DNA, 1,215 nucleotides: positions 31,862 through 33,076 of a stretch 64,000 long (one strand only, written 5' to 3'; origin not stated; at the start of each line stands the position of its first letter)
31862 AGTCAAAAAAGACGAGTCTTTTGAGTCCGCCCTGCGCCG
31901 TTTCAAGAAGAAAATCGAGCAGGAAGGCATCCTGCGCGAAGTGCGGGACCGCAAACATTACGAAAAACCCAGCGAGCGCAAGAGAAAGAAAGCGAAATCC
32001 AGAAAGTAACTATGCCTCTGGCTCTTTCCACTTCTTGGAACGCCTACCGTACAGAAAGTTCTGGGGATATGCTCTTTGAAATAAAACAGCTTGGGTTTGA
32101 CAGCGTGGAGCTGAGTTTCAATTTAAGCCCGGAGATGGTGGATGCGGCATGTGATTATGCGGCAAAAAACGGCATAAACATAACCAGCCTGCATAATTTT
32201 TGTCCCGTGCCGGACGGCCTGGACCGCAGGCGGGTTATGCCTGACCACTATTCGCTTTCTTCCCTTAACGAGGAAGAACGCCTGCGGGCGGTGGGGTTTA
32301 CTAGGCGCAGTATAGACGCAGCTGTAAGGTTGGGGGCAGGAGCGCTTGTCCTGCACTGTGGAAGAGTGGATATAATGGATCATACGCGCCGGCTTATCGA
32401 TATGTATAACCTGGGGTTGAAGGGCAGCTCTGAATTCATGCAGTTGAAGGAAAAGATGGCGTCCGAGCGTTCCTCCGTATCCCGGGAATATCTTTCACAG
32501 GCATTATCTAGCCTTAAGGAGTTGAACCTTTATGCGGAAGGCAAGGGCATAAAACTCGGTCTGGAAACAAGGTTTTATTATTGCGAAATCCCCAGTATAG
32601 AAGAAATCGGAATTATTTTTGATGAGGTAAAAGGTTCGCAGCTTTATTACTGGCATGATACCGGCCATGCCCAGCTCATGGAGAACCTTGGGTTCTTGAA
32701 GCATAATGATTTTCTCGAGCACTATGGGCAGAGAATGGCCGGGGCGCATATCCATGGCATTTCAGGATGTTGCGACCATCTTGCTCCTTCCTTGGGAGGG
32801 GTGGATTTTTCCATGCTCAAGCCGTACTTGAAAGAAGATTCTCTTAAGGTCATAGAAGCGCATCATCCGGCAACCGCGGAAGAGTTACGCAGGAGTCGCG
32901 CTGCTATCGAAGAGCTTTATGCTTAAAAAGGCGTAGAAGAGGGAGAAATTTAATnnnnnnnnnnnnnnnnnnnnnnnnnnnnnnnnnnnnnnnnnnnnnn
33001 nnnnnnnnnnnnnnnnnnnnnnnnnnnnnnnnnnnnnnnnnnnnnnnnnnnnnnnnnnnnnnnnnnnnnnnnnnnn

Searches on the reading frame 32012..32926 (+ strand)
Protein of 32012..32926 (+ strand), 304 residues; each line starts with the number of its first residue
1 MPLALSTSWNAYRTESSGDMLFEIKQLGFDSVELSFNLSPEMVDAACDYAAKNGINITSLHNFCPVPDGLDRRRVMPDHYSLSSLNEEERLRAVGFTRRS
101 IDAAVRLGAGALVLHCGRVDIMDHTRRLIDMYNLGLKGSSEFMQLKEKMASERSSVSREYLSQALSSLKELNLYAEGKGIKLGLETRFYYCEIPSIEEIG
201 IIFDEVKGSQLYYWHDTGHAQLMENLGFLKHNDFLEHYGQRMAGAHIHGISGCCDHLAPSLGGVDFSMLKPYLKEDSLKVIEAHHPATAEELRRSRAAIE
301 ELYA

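Call 7: search_protein_families(library=ncbifam, proteins=[window:32012-32926:+], max_evalue=0.00001)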
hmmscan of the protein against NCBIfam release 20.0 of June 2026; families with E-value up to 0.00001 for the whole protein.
window:32012-32926:+ (304 aa): 0 families

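Call 8: search_protein_families(library=pfam, proteins=[window:32012-32926:+], max_evalue=0.001)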
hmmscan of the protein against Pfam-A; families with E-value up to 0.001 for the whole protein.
window:32012-32926:+ (304 aa): 1 family
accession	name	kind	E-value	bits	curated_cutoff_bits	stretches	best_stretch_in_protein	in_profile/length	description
PF01261.30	AP_endonuc_2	-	3e-18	66.9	31.1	1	23-284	3-230/249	Xylose isomerase-like TIM barrel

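Call 41: search_protein_families(library=ncbifam, proteins=[window:32012-32926:+], max_evalue=0.01)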
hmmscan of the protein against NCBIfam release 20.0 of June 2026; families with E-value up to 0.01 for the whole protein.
window:32012-32926:+ (304 aa): 1 family
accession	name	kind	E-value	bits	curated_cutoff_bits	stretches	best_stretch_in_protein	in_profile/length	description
NF041277.1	coba_remo_CbiR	equivalog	0.00025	20.6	105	1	76-257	66-204/249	cobamide remodeling phosphodiesterase CbiR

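Call 67: search_solved_structures(query=window:32012-32926:+, max_evalue=0.01)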
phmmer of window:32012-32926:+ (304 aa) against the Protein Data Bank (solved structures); distinct sequences matched with E-value up to 0.01: 1.
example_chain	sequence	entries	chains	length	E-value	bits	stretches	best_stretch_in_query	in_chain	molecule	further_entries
3wqo_A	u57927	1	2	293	0.0039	20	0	158-276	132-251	Uncharacterized protein MJ1311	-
